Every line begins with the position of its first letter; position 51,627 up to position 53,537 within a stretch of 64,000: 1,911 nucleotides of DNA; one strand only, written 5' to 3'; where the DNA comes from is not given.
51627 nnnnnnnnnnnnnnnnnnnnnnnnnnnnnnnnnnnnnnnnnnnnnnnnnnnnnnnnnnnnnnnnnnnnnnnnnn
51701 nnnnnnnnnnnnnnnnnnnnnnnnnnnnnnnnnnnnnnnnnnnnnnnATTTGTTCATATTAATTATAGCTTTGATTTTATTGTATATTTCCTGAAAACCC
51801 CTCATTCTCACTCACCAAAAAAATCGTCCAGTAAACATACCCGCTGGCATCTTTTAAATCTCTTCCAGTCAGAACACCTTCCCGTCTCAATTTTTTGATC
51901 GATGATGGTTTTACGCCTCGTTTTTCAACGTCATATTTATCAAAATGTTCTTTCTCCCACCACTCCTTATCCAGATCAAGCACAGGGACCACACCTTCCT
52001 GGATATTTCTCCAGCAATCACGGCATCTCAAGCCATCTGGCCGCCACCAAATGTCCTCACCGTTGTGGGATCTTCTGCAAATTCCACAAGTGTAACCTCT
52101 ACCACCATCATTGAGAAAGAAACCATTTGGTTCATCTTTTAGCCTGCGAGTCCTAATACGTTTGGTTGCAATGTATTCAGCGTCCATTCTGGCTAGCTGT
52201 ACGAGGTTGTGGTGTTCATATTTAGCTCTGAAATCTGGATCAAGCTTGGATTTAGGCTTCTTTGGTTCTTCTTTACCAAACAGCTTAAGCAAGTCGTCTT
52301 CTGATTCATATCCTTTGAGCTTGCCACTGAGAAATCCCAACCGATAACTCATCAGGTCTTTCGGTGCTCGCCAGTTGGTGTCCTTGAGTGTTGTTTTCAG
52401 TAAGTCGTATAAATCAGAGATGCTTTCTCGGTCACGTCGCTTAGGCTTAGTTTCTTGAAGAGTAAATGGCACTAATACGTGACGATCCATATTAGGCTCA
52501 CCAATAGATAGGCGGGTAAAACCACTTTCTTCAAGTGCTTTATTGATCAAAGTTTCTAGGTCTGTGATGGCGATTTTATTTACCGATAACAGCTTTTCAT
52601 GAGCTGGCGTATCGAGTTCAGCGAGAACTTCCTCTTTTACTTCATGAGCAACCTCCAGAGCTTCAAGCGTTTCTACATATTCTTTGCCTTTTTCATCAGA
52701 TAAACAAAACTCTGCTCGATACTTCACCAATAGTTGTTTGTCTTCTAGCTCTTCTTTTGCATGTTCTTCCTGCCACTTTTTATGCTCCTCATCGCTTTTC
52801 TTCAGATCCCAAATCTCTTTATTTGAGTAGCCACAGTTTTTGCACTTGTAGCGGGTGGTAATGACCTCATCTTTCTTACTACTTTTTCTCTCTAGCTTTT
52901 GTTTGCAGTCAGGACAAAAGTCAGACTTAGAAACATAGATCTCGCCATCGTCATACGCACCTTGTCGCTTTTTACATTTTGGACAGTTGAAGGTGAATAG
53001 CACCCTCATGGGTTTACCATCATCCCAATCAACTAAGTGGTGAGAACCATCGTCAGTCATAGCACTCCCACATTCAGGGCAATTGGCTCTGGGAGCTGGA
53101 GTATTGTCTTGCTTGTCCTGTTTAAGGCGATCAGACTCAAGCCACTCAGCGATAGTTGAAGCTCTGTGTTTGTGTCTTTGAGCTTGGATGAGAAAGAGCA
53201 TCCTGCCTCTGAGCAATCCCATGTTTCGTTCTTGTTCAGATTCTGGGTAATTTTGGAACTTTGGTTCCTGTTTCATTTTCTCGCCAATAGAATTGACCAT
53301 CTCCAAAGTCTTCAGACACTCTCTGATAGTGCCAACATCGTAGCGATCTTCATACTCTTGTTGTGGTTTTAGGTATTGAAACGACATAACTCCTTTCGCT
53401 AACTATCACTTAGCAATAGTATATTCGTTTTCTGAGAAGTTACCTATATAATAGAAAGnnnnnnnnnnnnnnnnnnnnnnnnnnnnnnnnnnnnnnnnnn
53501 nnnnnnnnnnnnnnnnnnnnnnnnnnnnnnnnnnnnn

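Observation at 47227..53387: Tightly coupled AT-rich four-gene operon (multi-Zn-ribbon, DUF4365-like nuclease, two unknowns) without any NTPase: candidate novel defence module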

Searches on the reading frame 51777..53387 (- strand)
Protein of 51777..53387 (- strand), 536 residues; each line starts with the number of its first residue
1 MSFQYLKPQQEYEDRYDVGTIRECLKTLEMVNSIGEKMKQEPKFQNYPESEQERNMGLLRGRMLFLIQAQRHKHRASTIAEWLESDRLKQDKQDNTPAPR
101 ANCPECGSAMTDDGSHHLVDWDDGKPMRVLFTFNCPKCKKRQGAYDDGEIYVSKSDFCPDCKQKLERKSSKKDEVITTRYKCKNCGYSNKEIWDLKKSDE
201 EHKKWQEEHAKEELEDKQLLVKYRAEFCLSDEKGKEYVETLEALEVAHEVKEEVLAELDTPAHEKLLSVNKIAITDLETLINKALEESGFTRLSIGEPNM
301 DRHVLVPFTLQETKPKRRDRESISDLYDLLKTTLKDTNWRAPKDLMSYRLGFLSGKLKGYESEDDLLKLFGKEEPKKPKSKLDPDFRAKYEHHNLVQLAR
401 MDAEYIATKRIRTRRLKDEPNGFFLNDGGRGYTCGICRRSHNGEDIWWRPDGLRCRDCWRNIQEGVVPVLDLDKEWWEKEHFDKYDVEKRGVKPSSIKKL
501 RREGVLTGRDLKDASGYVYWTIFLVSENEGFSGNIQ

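Call 3: search_protein_families(library=pfam, proteins=[window:51777-53387:-], max_evalue=1)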
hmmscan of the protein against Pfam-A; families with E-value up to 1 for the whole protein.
window:51777-53387:- (536 aa): 17 families
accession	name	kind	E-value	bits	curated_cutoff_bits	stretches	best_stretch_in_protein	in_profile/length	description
PF24042.1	DUF7351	-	0.0033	17.6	31.2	2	154-189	65-104/177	Domain of unknown function (DUF7351)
PF02150.21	Zn_ribbon_RPB9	-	0.0086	16.4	25.2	1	157-188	3-30/36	RNA polymerases M/15 Kd subunit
PF12773.13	DZR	-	0.011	16.3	27.3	1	135-191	1-36/45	Double zinc ribbon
PF22795.1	DUF4796_N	-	0.014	15.7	27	0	130-165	13-29/29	DUF4796 N-terminal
PF04828.22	GFA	-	0.017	15.6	24.3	1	125-187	18-79/115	Glutathione-dependent formaldehyde-activating enzyme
PF07191.17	Zn_ribbon_6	-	0.022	15.2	25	1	102-168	2-42/67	Double zinc ribbon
PF14803.11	Zn_ribbon_Nudix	-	0.039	14.3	25.6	1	157-187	2-30/34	Nudix N-terminal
PF20376.4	DUF6671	-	0.052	13.7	23.8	0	172-201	179-208/217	Domain of unknown function (DUF6671)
PF23783.1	Zn_ribbon_TiaS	-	0.075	13.2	27.3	0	157-191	3-31/41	TiaS C-terminal zinc ribbon domain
PF03119.21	DNA_ligase_ZBD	-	0.077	13.3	25.8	0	158-169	2-13/27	NAD-dependent DNA ligase C4 zinc finger domain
PF03367.19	Zn_ribbon_ZPR1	-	0.11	12.4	23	1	174-192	30-48/56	ZPR1 zinc-finger domain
PF23545.1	Zn_ribbon_HMPTM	-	0.35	10.9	27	1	158-194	9-45/45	HMPTM N-terminal zinc ribbon domain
PF07282.18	Cas12f1-like_TNB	-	0.54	10.9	26.3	0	156-188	29-49/60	Cas12f1-like, TNB domain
PF18912.6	DZR_2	-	0.63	10.4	27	0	128-167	3-33/56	Double zinc ribbon domain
PF25207.1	DUF7837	-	0.67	10.4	27.8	0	102-139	7-41/47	Domain of unknown function (DUF7837)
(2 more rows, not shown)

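Call 4: search_protein_families(library=padloc, proteins=[window:51777-53387:-], max_evalue=1)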
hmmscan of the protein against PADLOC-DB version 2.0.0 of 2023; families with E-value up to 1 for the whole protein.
window:51777-53387:- (536 aa): 0 families

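Call 5: search_protein_families(library=ncbifam, proteins=[window:51777-53387:-], max_evalue=1)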
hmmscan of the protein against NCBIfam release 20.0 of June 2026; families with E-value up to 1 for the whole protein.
window:51777-53387:- (536 aa): 12 families
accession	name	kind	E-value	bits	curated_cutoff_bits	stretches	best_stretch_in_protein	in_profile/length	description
NF011481.0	PRK14890.1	equivalog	0.0046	16.9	61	1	158-188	30-59/61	putative Zn-ribbon RNA-binding protein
NF041911.1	HVO_0649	equivalog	0.0047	16.8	70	1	100-140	22-57/65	HVO_0649 family zinc finger protein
NF041909.1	HVO_2753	equivalog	0.033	14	80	1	158-187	29-56/59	HVO_2753 family zinc finger protein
NF001385.0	PRK00279.2-3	equivalog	0.035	13.7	315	1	128-181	126-172/213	adenylate kinase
NF045646.2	rSAM_Se_TrsS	equivalog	0.044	12.3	490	1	156-214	5-60/441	radical SAM (seleno)protein TrsS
NF001386.0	PRK00279.2-4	equivalog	0.1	12.2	256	1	135-182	133-177/220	adenylate kinase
NF001753.0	PRK00481.1-3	subfamily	0.21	10.5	243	1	104-186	70-156/252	NAD-dependent protein deacylase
NF045702.1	rSAM_GDGT_ether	equivalog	0.38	9.3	450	1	156-211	4-59/486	tetraether lipid synthase Tes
NF047723.1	TransFacS4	equivalog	0.43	11.1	120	1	157-196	3-34/90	transcription factor S4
NF038101.1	Trm112_arch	equivalog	0.5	10.6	77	1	158-186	11-41/59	methytransferase partner Trm112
NF050124.2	chryseobasin_RiPP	equivalog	0.61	10.7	50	0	161-186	44-69/71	MNIO class RiPP chryseobasin precursor ChrA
TIGR02605.1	CxxC_CxxC_SSSS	subfamily_domain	0.66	10.1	31.3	0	131-171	4-43/52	FmdB family zinc ribbon protein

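Call 18: find_homologous_proteins(query=window:51777-53387:-)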
Query window:51777-53387:- (536 aa): 298 proteins with E <= 0.001 among 7620 candidates; the best 120 are listed.
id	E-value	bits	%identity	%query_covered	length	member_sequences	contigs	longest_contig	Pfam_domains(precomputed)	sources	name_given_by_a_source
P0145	0.0e+0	1128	89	99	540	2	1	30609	-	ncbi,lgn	-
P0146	0.0e+0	1124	90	100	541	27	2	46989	-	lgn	-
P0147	0.0e+0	1123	89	100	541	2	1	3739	-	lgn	-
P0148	0.0e+0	1120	89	99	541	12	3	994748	-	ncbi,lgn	-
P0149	0.0e+0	1115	89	99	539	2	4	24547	-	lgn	-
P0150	0.0e+0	1111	88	99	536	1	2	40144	-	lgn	-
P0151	0.0e+0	1104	88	99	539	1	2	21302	-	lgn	-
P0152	0.0e+0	1103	88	99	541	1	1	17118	-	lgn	-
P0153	0.0e+0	1095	88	100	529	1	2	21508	-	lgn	-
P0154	0.0e+0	1092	87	99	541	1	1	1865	-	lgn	-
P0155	0.0e+0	1091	87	99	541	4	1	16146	-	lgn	-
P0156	0.0e+0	1089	86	99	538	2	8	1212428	-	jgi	jgi:DNA-directed RNA polymerase subunit M/transcription elongation factor TFIIS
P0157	0.0e+0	1073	85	99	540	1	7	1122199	-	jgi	jgi:DNA-directed RNA polymerase subunit M/transcription elongation factor TFIIS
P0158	0.0e+0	1065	85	100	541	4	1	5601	-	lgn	-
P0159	0.0e+0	1049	84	99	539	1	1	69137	-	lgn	-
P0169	5.7e-263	891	70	99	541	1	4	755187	-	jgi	jgi:C4-type Zn-finger protein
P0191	1.0e-171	590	50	99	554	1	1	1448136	-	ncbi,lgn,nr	ncbi:hypothetical protein IPM65_02525 [Candidatus Roizmanbacteria bacterium]|nr:MAG: hypothetical pr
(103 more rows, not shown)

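Call 29: find_encoding_contigs(protein=P0148, flank=8000, max_places=2)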
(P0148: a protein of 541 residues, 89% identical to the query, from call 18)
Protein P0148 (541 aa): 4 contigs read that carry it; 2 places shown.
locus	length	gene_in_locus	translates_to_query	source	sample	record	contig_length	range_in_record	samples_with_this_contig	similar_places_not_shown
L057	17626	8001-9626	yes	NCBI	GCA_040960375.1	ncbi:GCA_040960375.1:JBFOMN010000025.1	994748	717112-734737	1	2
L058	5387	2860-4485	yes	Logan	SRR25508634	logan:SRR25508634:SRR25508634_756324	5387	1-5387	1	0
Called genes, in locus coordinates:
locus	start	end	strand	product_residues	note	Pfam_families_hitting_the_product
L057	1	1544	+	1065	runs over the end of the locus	PF09565:RE_NgoFVII (weak), PF13091:PLDc_2, PF04851:ResIII, PF00176:SNF2-rel_dom (weak), PF00271:Helicase_C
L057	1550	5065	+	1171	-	PF02384:N6_Mtase (faint), PF20473:MmeI_Mtase, PF07669:Eco57I, PF12950:TaqI_C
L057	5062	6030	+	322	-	-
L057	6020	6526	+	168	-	PF01661:Macro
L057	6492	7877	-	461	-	PF11074:DUF2779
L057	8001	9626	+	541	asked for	-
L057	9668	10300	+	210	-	PF01726:LexA_DNA_bind, PF00717:Peptidase_S24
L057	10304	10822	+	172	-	-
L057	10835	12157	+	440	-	PF18144:SMODS (weak), PF18134:AGS_C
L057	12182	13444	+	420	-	-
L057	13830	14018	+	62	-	-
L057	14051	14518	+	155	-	PF01243:PNPOx_N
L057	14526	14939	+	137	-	PF00383:dCMP_cyt_deam_1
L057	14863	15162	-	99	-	-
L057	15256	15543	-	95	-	-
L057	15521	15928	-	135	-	PF03652:RuvX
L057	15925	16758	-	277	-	PF04203:Sortase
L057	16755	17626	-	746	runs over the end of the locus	-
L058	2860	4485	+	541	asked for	-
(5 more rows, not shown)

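Call 30: find_encoding_contigs(protein=P0156, flank=8000, max_places=2)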
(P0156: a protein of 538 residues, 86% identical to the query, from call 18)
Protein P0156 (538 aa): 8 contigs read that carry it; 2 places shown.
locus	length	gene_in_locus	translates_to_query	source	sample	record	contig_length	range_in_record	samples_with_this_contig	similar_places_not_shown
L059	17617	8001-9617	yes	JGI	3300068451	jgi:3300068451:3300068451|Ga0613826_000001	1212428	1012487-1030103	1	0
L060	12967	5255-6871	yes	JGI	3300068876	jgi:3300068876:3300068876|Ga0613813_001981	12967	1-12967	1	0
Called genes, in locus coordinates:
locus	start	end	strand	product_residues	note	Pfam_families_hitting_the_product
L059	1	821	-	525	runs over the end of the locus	-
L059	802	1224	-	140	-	PF13022:HTH_Tnp_1_2 (weak)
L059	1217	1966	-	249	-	PF01555:N6_N4_Mtase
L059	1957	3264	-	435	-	PF02195:ParB_N, PF01555:N6_N4_Mtase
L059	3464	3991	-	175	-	PF12869:tRNA_anti-like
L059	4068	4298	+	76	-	PF13443:HTH_26 (faint), PF13560:HTH_31, PF01381:HTH_3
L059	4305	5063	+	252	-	PF01844:HNH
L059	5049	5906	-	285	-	PF02086:MethyltransfD12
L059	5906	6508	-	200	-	PF01726:LexA_DNA_bind, PF00717:Peptidase_S24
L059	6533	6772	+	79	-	-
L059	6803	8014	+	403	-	-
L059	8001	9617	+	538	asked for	-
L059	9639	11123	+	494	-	PF28123:DUF8370, PF28130:DUF8371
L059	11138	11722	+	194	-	-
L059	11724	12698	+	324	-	-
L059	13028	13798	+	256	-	-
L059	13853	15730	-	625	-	PF00404:Dockerin_1 (weak), PF12891:Glyco_hydro_44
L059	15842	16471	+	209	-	PF18921:Cyanophycin_syn (weak)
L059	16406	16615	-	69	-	-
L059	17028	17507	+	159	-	-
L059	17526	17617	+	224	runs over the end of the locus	PF00072:Response_reg, PF00486:Trans_reg_C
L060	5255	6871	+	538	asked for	-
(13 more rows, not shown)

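Call 31: find_encoding_contigs(protein=P0191, flank=8000, max_places=1)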
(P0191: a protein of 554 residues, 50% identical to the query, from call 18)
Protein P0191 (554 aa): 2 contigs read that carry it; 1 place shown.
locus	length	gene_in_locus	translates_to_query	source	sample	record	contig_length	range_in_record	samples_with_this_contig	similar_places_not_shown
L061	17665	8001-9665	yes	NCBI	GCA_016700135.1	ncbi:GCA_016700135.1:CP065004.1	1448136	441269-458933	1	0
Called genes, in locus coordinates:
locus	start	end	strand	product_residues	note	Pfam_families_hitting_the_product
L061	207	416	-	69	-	PF00239:Resolvase (weak)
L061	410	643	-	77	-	PF00239:Resolvase (weak)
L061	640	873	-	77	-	-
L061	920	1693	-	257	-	PF23894:LD_SV2 (faint), PF00805:Pentapeptide (weak), PF13576:Pentapeptide_3 (faint), PF13599:Pentapeptide_4, PF00805:Pentapeptide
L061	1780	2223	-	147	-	PF12869:tRNA_anti-like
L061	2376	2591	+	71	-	PF13560:HTH_31 (weak), PF12844:HTH_19, PF01381:HTH_3, PF13443:HTH_26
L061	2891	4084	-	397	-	-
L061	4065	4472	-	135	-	-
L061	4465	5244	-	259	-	PF01555:N6_N4_Mtase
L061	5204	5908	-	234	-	PF01555:N6_N4_Mtase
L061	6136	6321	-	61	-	-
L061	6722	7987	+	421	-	-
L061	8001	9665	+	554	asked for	-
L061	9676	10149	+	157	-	PF14022:DUF4238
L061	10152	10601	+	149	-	PF14022:DUF4238 (weak)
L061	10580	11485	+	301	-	-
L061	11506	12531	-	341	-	-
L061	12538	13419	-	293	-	PF00376:MerR, PF12728:HTH_17, PF13411:MerR_1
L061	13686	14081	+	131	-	PF00173:Cyt-b5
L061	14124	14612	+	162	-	-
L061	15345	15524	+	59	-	-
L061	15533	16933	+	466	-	PF13353:Fer4_12, PF04055:Radical_SAM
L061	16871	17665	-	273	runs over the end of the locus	PF27840:ScmC (weak), PF01293:PEPCK_ATP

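Call 54: search_protein_families(library=pfam, proteins=[L059:6803-8014:+, L061:6722-7987:+, L057:12182-13444:+], max_evalue=0.01)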
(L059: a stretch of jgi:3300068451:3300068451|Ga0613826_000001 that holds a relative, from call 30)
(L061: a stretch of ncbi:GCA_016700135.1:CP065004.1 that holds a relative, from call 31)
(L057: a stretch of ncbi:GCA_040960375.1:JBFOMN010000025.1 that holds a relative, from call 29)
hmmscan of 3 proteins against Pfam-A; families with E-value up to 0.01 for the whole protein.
L059:6803-8014:+ (403 aa): 1 family
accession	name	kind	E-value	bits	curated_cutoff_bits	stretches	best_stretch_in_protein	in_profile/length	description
PF25567.1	TPR_SYO1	-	0.0027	17.8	27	1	54-126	178-251/259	SYO1-like, TPR repeats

L061:6722-7987:+ (421 aa): 0 families

L057:12182-13444:+ (420 aa): 0 families

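Call 62: find_related_loci(query=A5, collection=viral_contigs, flank=10000)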
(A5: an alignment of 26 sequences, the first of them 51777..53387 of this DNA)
Query A5 (536 aa) in viral_contigs; peptide patterns used: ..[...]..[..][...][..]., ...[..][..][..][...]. (x = any residue, [..] = any of these).
42 stretches matched a pattern; 5 encode a relative of the query (tblastn E <= 1e-3); 5 distinct loci.
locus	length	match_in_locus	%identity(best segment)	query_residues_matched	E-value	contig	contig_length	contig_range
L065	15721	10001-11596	78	1-531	0e+0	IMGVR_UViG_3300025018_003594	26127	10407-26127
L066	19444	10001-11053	35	2-366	3e-65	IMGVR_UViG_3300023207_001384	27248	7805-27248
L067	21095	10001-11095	33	3-376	2e-50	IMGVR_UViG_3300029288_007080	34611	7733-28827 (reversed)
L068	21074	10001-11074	33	3-369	2e-49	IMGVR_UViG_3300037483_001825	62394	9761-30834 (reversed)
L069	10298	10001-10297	27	4-103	8e-7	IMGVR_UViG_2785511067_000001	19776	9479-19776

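Call 67: search_protein_families(library=pfam, proteins=[L065:550-2016:+, L065:2009-3160:+, L065:3160-4368:+, L065:4373-7339:+, L068:885-3659:+, L068:4103-6361:+, L068:6343-8286:+, L068:8308-9816:+, L068:11975-14488:+, L068:14492-16087:+], max_evalue=0.001)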
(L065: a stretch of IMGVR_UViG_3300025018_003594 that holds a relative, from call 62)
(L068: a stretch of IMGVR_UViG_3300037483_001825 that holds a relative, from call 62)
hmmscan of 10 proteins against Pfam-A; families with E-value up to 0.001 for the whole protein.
L065:550-2016:+ (488 aa): 4 families
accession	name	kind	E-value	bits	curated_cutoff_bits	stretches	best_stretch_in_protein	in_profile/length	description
PF02384.22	N6_Mtase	-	4.6e-89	299.3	20.4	1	146-454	3-308/311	N-6 DNA Methylase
PF12161.14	HsdM_N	-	2.9e-24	86.7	24.5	1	7-134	1-135/135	HsdM N-terminal domain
PF01170.24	UPF0020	-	6.8e-07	29.6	22.3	1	179-282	18-134/197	RMKL-like, methyltransferase domain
PF07669.17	Eco57I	-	4.6e-05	24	25.3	1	252-357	54-163/171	Eco57I restriction-modification methylase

L065:2009-3160:+ (383 aa): 1 family
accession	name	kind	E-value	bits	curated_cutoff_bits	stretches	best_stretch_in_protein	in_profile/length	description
PF01420.25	Methylase_S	-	1.1e-16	61.9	22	2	228-366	34-160/168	Type I restriction modification DNA specificity domain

L065:3160-4368:+ (402 aa): 1 family
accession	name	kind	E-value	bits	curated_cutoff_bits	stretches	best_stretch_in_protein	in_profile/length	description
PF14082.12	SduA_C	-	2.2e-29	103.1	27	1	209-386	4-159/159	Shedu protein SduA, C-terminal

L065:4373-7339:+ (988 aa): 5 families
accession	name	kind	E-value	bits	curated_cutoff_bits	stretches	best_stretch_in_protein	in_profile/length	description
PF18766.7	SWI2_SNF2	-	9.6e-70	235.1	26.7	1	285-509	1-220/221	SWI2/SNF2 ATPase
PF04313.20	HSDR_N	-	3.4e-31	109.1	25.1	1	43-222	32-193/198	Type I restriction enzyme R protein N terminus (HSDR_N)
PF22679.2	T1R_D3-like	-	2.3e-23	83.8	27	1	596-670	80-156/158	Type I restriction enzyme subunit R domain 3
PF04851.21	ResIII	-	1e-22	81.2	22.5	1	280-439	2-163/164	Type III restriction enzyme, res subunit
PF00270.35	DEAD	-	4.7e-07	30.1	26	1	312-437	24-159/167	DEAD/DEAH box helicase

L068:885-3659:+ (924 aa): 4 families
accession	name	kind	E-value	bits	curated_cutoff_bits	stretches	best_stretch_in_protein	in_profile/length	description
PF07669.17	Eco57I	-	6.1e-26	92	25.3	1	511-757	1-165/171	Eco57I restriction-modification methylase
PF02384.22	N6_Mtase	-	9.6e-13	48.6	20.4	0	660-786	121-236/311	N-6 DNA Methylase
PF20473.4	MmeI_Mtase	-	2e-06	27.6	27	1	432-533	12-85/259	MmeI, DNA-methyltransferase domain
PF25120.1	DUF7814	-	4.8e-05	23.6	27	1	257-299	120-161/228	Domain of unknown function (DUF7814)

L068:4103-6361:+ (752 aa): 5 families
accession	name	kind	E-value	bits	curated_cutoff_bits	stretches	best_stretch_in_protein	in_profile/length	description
PF13175.12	AAA_15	-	3.1e-24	86.7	32.1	1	1-446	1-374/374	AAA ATPase domain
PF13304.12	AAA_21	-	1.1e-10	42.6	27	1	29-57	4-26/304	AAA domain, putative AbiEii toxin, Type IV TA system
PF20469.4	OLD-like_TOPRIM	-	3e-10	40.9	23.2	1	499-576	1-67/67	Overcoming lysogenization defect protein-like, TOPRIM domain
PF13476.12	AAA_23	-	9.1e-06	26.9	27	1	5-120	1-104/201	AAA domain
PF02463.25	SMC_N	-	1.6e-05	24.9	40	1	2-413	1-191/220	RecF/RecN/SMC N terminal domain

L068:6343-8286:+ (647 aa): 4 families
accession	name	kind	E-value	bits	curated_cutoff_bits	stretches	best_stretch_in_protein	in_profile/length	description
PF00580.27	UvrD-helicase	-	2.8e-34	119.5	23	1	20-281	7-270/271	UvrD/REP helicase N-terminal domain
PF13245.12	AAA_19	-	3.1e-11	44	25.1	1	25-266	11-133/134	AAA domain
PF13361.12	UvrD_C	-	7.8e-07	29.3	25.6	1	544-638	263-349/350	UvrD-like helicase C-terminal domain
PF13538.12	UvrD_C_2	-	4e-05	23.8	27.4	0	616-635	33-52/52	UvrD-like helicase C-terminal domain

L068:8308-9816:+ (502 aa): 2 families
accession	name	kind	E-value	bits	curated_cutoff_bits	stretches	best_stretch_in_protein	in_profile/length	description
PF11074.14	DUF2779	-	5.1e-38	130.6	23.3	1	304-429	1-126/126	Domain of unknown function(DUF2779)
PF01930.23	Cas_Cas4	-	2.5e-06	28.1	22.7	1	71-181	33-136/160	Domain of unknown function DUF83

L068:11975-14488:+ (837 aa): 2 families
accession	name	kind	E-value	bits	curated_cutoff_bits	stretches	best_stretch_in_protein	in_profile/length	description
PF00012.26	HSP70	-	1.9e-81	274.5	20.6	2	8-368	2-372/599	Hsp70 protein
PF06723.19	MreB_Mbl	-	6.9e-20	71.6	27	1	121-369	92-320/327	MreB/Mbl protein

L068:14492-16087:+ (531 aa): 0 families
